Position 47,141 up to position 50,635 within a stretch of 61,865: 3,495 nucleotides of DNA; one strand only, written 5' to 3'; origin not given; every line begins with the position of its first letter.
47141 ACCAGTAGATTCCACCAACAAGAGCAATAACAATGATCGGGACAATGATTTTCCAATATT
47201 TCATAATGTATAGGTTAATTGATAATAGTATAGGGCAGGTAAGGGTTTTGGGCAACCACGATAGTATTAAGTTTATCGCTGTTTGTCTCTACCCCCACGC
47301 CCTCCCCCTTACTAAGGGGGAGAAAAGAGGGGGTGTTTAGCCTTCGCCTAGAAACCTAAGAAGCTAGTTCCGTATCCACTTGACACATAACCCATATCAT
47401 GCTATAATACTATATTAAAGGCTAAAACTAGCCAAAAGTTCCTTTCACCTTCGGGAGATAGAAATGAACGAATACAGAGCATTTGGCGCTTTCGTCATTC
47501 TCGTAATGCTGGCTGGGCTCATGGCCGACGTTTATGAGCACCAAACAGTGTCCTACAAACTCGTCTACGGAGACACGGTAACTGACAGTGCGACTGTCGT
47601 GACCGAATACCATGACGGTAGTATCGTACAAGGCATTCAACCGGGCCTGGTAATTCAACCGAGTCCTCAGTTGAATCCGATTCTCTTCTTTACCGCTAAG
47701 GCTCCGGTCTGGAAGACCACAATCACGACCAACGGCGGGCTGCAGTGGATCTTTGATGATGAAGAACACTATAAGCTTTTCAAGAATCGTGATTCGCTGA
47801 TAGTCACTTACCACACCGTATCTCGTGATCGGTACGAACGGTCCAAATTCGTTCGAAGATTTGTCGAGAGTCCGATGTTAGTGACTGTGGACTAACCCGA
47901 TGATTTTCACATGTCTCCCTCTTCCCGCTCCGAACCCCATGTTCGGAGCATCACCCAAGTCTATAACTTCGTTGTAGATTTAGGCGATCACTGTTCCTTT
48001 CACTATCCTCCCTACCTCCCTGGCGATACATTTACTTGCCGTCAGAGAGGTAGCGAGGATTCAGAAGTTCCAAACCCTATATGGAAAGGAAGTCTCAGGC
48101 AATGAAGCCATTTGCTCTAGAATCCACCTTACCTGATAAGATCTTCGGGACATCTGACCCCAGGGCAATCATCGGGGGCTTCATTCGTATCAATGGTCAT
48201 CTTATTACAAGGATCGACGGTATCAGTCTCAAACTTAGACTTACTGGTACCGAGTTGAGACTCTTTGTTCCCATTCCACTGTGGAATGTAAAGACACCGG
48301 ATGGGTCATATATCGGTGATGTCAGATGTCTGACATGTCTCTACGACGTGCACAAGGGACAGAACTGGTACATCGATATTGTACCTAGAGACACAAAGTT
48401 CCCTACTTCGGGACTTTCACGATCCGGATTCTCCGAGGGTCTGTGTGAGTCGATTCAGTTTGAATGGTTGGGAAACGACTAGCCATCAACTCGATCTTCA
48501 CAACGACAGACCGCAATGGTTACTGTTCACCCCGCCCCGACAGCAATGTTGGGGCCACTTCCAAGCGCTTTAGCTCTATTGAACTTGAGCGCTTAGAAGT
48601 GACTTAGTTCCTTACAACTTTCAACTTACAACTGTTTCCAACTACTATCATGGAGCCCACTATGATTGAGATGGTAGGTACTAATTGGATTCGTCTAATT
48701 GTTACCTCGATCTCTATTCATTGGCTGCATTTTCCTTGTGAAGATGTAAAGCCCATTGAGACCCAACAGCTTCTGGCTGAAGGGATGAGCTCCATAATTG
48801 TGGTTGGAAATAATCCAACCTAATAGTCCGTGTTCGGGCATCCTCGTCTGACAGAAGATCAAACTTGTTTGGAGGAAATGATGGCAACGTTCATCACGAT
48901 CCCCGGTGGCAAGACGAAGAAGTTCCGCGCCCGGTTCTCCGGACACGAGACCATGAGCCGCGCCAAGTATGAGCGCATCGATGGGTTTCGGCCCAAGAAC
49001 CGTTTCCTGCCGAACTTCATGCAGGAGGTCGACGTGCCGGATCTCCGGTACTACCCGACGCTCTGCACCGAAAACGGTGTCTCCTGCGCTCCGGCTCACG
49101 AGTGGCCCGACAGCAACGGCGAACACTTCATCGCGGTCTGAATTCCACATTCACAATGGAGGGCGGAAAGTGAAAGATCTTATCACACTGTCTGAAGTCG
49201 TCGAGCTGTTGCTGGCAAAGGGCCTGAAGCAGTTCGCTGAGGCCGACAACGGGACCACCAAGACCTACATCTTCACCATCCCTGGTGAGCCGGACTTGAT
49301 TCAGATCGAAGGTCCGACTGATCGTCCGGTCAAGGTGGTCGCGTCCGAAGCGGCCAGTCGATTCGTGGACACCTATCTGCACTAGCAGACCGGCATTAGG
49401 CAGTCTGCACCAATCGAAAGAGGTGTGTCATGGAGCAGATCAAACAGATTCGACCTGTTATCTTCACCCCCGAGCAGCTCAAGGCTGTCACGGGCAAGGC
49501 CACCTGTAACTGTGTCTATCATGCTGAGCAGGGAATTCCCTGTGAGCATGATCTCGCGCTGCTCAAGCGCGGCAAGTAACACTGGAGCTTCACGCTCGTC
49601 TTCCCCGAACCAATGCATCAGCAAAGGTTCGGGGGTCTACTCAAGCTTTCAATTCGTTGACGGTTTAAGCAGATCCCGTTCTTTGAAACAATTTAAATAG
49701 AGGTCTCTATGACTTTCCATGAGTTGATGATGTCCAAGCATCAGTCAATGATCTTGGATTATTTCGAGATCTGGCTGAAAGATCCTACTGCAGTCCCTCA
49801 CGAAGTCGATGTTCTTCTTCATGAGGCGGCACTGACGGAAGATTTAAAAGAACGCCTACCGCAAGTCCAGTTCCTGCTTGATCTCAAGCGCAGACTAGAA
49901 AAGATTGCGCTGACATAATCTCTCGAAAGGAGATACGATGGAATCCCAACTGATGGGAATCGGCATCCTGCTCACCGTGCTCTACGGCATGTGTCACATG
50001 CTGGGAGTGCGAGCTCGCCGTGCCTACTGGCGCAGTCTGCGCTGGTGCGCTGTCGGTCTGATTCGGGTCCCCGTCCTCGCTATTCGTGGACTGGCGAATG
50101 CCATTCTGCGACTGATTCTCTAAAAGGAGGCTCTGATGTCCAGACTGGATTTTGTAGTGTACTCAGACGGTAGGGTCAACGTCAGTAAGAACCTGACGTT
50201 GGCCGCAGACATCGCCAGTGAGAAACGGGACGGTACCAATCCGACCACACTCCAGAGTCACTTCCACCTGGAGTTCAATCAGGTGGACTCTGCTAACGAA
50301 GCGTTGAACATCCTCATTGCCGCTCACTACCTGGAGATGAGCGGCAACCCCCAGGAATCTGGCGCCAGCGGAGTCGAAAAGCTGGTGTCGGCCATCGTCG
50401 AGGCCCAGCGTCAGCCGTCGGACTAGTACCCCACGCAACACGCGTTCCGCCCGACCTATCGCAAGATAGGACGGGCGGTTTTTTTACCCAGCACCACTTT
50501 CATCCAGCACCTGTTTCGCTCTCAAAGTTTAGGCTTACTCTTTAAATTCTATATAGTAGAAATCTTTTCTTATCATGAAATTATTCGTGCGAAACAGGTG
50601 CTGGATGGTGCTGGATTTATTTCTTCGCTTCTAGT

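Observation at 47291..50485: Foreign plus-strand cassette: consensus promoter, nine tiny orphan ORFs, strong terminator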

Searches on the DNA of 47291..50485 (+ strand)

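Call 18: search_dna_similar(query=window:47291-50485:+, collection=phages, mode=distant, max_evalue=0.001)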
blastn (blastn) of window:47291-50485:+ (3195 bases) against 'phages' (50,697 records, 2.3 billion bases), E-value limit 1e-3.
No match.

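Call 19: search_dna_similar(query=window:47291-50485:+, collection=plasmids, mode=distant, max_evalue=0.001)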
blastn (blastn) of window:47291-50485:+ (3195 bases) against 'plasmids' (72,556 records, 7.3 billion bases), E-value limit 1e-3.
No match.

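Call 111: build_rna_model(alignment_id=A11)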
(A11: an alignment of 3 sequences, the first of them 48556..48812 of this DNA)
Model R1 built from alignment A11 (3 sequences, 275 columns); structure: RNAalifold consensus.
model positions 256; base pairs 86; branch points 3; effective number of sequences 0.81; information 0.59 bits per position. Calibrated on 0.2 Mb of random sequence (short: E-values are rough).
structure used (alignment columns):
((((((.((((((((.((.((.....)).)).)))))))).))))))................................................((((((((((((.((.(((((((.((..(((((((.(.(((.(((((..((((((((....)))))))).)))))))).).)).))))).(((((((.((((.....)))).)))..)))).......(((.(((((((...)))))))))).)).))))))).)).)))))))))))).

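Call 112: search_with_rna_model(model_id=R1, sources=[window, L004, L005, L006, L007, L008, L009, L010, L011, L012, L013, L014, L015, L016, L017, L018, L019, L021, L023, L024, L030, L032, L033, L034, L035, L036, L037, L039, L040, L041, L042], max_evalue=10)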
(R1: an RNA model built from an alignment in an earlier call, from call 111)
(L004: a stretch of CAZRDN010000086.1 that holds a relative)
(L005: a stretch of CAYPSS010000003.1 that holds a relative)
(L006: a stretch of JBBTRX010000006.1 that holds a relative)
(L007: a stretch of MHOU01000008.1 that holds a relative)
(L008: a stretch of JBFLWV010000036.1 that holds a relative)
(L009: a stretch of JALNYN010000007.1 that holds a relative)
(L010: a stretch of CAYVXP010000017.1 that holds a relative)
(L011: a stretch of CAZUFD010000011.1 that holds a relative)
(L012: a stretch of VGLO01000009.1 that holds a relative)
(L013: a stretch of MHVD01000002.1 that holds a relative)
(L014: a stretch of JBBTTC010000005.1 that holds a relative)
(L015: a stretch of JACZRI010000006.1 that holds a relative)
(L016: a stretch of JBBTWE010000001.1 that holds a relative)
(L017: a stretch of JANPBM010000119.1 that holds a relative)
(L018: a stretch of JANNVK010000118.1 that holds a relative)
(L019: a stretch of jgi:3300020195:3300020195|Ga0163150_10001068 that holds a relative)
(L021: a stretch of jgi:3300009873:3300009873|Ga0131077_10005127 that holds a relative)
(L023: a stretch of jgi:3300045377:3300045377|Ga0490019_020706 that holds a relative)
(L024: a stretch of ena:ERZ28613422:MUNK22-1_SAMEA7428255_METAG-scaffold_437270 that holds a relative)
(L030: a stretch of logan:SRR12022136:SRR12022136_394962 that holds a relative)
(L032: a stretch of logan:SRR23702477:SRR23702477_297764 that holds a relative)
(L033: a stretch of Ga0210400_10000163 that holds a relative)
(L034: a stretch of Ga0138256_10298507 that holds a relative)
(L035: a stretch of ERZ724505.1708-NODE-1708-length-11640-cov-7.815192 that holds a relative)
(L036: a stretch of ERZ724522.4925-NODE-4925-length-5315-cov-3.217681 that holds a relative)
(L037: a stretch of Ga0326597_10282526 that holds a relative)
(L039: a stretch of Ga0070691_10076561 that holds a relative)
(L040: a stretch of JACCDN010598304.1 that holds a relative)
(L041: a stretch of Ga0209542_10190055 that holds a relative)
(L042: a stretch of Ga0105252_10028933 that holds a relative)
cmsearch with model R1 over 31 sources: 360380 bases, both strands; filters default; matches with E-value up to 10: 8.
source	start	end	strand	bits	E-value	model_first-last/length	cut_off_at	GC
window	48556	48812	+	284.7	9.4e-82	1-256/256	no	0.41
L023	1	145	+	98.9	4.7e-27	111-256/256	5'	0.46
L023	2385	2521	+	49.2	2e-12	1-256/256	no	0.47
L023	2738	2880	-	45.5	2.5e-11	1-256/256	no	0.43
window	48547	48601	-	35.3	2.5e-08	1-256/256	no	0.49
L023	1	55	-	33.1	1.1e-07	107-161/256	3'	0.45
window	48633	48877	-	26.7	8.3e-06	1-256/256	no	0.43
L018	1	125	-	8.9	1.5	1-100/256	3'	0.44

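Call 113: search_with_rna_model(model_id=R1, sources=[L002, L003, L023, L027, L028, L029], max_evalue=1, show_alignments=4)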
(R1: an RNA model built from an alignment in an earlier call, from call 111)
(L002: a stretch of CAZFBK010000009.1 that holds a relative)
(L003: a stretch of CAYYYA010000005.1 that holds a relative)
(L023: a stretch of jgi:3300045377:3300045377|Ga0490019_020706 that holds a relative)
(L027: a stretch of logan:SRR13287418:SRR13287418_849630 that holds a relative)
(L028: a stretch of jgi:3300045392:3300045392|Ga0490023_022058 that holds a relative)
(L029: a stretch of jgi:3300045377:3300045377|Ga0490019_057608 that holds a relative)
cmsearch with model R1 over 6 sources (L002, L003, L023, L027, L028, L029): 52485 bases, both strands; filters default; matches with E-value up to 1: 17.
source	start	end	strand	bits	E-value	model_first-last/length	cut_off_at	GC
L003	8910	9165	-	286.5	4.2e-83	1-256/256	no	0.43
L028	1060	1315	+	286.5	4.2e-83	1-256/256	no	0.43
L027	2270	2525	+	286.4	4.4e-83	1-256/256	no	0.42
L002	9172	9443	-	284.3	1.8e-82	1-256/256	no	0.44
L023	1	145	+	98.9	6.9e-28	111-256/256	5'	0.46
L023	2385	2521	+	49.2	2.9e-13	1-256/256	no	0.47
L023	2738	2880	-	45.5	3.7e-12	1-256/256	no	0.43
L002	7787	7937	-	39.9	1.6e-10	1-256/256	no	0.41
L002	9398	9450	+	33.8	1e-08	1-256/256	no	0.51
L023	1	55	-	33.1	1.7e-08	107-161/256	3'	0.45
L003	9119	9226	+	32.1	3.1e-08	1-256/256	no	0.52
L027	2209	2316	-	32.1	3.1e-08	1-256/256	no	0.52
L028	999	1106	-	32.1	3.1e-08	1-256/256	no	0.52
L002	9174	9349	+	31.4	5e-08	80-254/256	no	0.45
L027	2348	2592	-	28.5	3.6e-07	1-256/256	no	0.44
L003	8907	9086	+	27.8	5.9e-07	75-255/256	no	0.43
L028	1139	1318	-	27.8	5.9e-07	75-255/256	no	0.43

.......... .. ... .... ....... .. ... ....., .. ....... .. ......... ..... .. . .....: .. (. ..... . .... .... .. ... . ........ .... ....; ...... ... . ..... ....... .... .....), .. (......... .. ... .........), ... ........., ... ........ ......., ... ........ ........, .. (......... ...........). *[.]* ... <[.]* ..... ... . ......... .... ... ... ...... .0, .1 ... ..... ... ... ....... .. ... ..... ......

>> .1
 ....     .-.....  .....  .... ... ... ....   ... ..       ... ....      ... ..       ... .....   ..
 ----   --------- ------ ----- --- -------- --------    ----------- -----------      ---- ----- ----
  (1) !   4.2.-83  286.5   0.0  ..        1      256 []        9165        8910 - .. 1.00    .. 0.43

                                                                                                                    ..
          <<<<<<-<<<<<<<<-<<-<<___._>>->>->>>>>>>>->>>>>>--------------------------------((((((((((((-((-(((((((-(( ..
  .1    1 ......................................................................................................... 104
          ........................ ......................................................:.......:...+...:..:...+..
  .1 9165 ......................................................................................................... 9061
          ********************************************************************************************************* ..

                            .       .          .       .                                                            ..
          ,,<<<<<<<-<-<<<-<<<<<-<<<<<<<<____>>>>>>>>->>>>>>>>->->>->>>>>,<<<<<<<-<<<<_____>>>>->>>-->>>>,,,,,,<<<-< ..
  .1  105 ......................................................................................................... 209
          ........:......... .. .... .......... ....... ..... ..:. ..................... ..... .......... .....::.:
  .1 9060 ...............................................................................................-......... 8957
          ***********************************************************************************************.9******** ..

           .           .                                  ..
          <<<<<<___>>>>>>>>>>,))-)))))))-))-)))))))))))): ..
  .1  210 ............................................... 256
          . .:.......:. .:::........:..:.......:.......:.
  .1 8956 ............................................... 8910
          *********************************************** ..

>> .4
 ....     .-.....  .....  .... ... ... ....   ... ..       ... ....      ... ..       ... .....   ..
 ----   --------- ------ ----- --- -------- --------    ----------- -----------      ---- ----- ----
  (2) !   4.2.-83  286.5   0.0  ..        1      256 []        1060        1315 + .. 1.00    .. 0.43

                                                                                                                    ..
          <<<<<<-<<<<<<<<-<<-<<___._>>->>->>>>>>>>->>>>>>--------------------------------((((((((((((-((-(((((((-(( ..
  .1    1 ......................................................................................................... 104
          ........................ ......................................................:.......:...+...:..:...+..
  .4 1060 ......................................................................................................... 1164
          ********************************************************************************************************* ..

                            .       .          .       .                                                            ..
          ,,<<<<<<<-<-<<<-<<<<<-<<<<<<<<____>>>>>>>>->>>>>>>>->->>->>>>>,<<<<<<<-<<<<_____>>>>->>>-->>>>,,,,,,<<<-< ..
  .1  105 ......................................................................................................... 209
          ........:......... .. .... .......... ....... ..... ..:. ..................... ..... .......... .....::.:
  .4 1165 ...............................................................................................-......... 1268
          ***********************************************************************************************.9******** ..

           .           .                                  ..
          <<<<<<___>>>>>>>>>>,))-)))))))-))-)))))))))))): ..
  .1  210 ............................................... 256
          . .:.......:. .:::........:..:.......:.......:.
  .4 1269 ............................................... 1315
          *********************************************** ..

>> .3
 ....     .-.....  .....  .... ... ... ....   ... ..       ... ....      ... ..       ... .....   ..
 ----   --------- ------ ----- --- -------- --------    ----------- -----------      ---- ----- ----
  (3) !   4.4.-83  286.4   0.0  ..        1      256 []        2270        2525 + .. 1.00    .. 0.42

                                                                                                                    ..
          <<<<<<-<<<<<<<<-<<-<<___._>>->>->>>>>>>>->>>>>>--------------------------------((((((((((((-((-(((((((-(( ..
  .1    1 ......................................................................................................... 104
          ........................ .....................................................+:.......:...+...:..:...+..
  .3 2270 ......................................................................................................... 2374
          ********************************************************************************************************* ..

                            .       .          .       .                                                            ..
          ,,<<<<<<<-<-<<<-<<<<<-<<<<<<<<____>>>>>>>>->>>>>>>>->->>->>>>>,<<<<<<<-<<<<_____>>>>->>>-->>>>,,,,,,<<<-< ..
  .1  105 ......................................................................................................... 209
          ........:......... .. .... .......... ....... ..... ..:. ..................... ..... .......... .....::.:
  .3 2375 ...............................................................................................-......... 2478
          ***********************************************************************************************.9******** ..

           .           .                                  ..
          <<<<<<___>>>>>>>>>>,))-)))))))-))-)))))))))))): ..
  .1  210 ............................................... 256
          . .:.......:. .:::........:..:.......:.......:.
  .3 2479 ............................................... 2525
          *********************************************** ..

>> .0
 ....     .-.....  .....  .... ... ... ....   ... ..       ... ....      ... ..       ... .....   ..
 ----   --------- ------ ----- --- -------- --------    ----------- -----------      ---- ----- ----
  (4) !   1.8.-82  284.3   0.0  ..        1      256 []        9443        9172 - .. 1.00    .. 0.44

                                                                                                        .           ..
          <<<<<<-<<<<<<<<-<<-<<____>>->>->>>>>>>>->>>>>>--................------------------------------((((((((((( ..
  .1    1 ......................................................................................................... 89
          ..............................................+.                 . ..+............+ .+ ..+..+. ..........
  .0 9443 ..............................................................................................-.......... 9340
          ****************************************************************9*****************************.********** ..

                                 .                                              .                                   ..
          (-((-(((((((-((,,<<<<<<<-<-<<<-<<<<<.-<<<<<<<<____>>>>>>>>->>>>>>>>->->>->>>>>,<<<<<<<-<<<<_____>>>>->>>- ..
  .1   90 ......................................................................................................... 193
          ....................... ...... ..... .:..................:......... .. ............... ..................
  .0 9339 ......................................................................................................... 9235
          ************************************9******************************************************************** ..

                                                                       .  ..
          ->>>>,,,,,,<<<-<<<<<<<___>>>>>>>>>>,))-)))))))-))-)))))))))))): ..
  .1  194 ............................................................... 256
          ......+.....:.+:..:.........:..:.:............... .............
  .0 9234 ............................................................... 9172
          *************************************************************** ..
